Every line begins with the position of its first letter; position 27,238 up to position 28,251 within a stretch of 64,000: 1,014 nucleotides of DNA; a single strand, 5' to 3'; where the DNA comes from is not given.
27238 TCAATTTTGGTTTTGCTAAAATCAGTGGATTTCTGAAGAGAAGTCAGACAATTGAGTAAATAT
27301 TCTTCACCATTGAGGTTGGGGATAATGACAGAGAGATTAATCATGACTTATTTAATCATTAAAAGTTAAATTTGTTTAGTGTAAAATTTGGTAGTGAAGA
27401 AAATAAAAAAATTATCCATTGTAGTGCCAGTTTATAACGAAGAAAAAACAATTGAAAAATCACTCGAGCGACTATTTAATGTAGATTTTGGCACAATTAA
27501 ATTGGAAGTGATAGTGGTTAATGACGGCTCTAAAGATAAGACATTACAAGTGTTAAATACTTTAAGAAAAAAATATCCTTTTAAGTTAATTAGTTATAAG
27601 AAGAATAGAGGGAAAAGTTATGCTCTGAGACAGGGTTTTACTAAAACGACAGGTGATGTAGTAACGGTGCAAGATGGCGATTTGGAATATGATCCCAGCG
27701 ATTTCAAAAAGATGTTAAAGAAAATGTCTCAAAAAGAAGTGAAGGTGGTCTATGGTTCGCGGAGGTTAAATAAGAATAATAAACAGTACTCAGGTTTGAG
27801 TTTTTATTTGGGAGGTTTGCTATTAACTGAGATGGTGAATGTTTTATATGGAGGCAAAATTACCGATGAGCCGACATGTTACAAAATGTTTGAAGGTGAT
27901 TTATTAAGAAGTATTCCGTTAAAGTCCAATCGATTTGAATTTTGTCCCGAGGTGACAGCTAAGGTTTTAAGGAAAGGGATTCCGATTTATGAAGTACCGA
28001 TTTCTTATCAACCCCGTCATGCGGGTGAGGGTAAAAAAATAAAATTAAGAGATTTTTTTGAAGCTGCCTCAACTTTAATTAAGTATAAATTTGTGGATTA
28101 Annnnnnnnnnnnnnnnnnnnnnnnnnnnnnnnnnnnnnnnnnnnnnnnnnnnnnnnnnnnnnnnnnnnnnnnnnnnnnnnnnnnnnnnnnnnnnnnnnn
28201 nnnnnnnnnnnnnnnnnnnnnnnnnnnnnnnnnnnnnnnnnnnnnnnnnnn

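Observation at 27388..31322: GtrB-like / small membrane protein / GT-C-like module (two DPM1-type GT2s, a methyltransferase, a 544 aa polytopic protein and a 3-TM mini-protein)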

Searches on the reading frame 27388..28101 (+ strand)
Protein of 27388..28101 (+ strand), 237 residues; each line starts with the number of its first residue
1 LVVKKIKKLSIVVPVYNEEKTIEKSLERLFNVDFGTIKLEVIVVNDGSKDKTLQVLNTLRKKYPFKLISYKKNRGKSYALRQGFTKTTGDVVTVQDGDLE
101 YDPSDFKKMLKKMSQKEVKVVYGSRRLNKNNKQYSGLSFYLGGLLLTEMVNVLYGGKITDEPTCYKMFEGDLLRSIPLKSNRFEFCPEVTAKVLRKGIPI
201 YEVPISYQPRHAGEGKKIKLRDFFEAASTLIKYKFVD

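Call 4: search_protein_families(library=pfam, proteins=[window:27388-28101:+], max_evalue=0.01)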
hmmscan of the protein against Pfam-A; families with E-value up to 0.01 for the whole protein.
window:27388-28101:+ (237 aa): 4 families
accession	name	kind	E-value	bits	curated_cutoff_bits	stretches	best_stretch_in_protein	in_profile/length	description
PF00535.33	Glycos_transf_2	-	5.9e-33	114.6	23.3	1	10-168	1-159/168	Glycosyl transferase family 2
PF13641.12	Glyco_tranf_2_3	-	5.3e-11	43.4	27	1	9-131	3-129/230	Glycosyltransferase like family 2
PF10111.15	Glyco_tranf_2_2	-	5.8e-11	42.8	27.3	1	10-133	1-132/276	Glycosyltransferase like family 2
PF13506.12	Glyco_transf_21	-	0.0089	15.9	21.7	0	76-128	18-70/174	Glycosyl transferase family 21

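Call 14: search_solved_structures(query=window:27388-28101:+, max_evalue=0.001)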
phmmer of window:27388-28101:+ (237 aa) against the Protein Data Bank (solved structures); distinct sequences matched with E-value up to 0.001: 26.
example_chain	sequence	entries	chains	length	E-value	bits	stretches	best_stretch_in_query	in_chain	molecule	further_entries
5mlz_A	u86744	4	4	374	1.9e-19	73.4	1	7-226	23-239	Dolichol monophosphate mannose synthase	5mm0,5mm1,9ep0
5ekp_C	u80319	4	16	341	1.3e-15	60.8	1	8-140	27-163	Uncharacterized glycosyltransferase sll0501 | Glycosyltransferase sll0501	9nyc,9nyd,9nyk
5eke_A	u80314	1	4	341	1.3e-15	60.8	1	8-140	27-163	Uncharacterized glycosyltransferase sll0501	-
9nye_A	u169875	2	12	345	1.4e-15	60.8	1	8-140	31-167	Glycosyltransferase sll0501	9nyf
9hwj_A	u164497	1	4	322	4.2e-13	52.6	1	4-217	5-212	Undecaprenyl-phosphate 4-deoxy-4-formamido-L-arabinose transferase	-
9bhc_C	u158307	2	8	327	2.4e-12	50.2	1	5-216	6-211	Undecaprenyl-phosphate 4-deoxy-4-formamido-L-arabinose transferase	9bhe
8vxh_A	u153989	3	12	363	3.2e-12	49.8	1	5-216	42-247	Undecaprenyl-phosphate 4-deoxy-4-formamido-L-arabinose transferase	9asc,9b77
6p61_A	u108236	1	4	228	3.1e-11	46.5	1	3-113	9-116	Glycosyltransferase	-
6yv7_B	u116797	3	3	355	9e-11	45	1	8-105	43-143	Glycosyl transferase, family 2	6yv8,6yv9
6yv7_A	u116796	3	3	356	9.1e-11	45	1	8-105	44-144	Glycosyl transferase, family 2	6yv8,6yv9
2z87_A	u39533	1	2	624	1.1e-10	44.7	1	3-107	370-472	Chondroitin synthase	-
2z86_A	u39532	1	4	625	1.1e-10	44.7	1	3-107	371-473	Chondroitin synthase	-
3bcv_A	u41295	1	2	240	7.3e-10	42.1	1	6-117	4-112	Putative glycosyltransferase protein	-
5tze_C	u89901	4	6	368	8e-09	38.7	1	8-98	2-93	Glycosyl transferase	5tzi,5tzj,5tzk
5tz8_A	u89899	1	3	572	1.3e-08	38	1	8-98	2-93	Glycosyl transferase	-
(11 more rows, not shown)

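Call 24: search_protein_families(library=ncbifam, proteins=[window:27388-28101:+], max_evalue=0.01)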
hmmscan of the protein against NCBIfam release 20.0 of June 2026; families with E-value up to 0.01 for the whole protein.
window:27388-28101:+ (237 aa): 26 families (the best 25 are shown)
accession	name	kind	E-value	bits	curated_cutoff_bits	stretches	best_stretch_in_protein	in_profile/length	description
TIGR04182.1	glyco_TIGR04182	equivalog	5.7e-25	88.3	325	1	9-232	2-216/293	S-layer glycoprotein N-glycosyltransferase AglJ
TIGR03937.1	PgaC_IcaA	equivalog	7.9e-23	81.1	422.3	1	3-127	41-165/407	poly-beta-1,6-N-acetyl-D-glucosamine synthase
NF047588.1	GlcsyltransPgfSStrep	equivalog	2.6e-21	76.1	500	1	8-134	2-130/308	glycosyltransferase PgfS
NF007986.1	PRK10714.1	equivalog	4.5e-18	65.3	529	1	3-217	2-210/316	undecaprenyl-phosphate 4-deoxy-4-formamido-L-arabinose transferase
NF007482.0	PRK10073.1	equivalog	7.2e-18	64.7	423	1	5-121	4-118/334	glycosyltransferase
NF041875.1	EPS_EpsD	equivalog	4e-17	62.6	370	1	9-130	1-121/325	exopolysaccharide biosynthesis glycosyltransferase EpsD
TIGR03965.1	mycofact_glyco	equivalog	9.1e-15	54.5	280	1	5-123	72-189/467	mycofactocin biosynthesis glycosyltransferase MftF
TIGR03111.1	glyc2_xrt_Gpos1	hypoth_equivalog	1.9e-14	53.4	363.95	1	3-117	45-160/439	TIGR03111 family XrtG-associated glycosyltransferase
TIGR04283.1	glyco_like_mftF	equivalog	8.4e-14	51.7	182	1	9-128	1-112/221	TIGR04283 family arsenosugar biosynthesis glycosyltransferase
TIGR04242.1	nodulat_NodC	equivalog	1.4e-11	44.1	550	1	6-132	47-173/395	chitooligosaccharide synthase NodC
NF047683.1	TeichurnBiosyTuaG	equivalog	4.4e-11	42.9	400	1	5-127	4-125/252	teichuronic acid biosynthesis protein TuaG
NF038302.1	EPS_HpsE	equivalog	7.8e-11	41.5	300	1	8-106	2-104/307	hormogonium polysaccharide biosynthesis glycosyltransferase HpsE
NF053739.1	GlytfEpsEBac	equivalog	1e-10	41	450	1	8-123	2-117/265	glycosyltransferase EpsE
NF041391.1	DPhHxTase_Halo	equivalog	1.3e-10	40.6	375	1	15-216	3-191/213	dolichyl-phosphate hexose transferase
NF010496.0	PRK13915.1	equivalog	1.4e-10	40.8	262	1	3-128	27-160/307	glucosyl-3-phosphoglycerate synthase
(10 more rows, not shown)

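Call 57: search_solved_structures(query=window:27388-28101:+, max_evalue=1e-12, show_alignments=2)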
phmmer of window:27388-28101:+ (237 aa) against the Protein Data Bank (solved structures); distinct sequences matched with E-value up to 1e-12: 5.
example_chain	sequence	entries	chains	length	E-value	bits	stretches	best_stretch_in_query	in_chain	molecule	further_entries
5mlz_A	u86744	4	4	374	1.9e-19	73.4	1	7-226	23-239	Dolichol monophosphate mannose synthase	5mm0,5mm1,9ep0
5ekp_C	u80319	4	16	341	1.3e-15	60.8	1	8-140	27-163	Uncharacterized glycosyltransferase sll0501 | Glycosyltransferase sll0501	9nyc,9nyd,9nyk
5eke_A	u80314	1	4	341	1.3e-15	60.8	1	8-140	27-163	Uncharacterized glycosyltransferase sll0501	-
9nye_A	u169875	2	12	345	1.4e-15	60.8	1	8-140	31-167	Glycosyltransferase sll0501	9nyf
9hwj_A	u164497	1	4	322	4.2e-13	52.6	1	4-217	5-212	Undecaprenyl-phosphate 4-deoxy-4-formamido-L-arabinose transferase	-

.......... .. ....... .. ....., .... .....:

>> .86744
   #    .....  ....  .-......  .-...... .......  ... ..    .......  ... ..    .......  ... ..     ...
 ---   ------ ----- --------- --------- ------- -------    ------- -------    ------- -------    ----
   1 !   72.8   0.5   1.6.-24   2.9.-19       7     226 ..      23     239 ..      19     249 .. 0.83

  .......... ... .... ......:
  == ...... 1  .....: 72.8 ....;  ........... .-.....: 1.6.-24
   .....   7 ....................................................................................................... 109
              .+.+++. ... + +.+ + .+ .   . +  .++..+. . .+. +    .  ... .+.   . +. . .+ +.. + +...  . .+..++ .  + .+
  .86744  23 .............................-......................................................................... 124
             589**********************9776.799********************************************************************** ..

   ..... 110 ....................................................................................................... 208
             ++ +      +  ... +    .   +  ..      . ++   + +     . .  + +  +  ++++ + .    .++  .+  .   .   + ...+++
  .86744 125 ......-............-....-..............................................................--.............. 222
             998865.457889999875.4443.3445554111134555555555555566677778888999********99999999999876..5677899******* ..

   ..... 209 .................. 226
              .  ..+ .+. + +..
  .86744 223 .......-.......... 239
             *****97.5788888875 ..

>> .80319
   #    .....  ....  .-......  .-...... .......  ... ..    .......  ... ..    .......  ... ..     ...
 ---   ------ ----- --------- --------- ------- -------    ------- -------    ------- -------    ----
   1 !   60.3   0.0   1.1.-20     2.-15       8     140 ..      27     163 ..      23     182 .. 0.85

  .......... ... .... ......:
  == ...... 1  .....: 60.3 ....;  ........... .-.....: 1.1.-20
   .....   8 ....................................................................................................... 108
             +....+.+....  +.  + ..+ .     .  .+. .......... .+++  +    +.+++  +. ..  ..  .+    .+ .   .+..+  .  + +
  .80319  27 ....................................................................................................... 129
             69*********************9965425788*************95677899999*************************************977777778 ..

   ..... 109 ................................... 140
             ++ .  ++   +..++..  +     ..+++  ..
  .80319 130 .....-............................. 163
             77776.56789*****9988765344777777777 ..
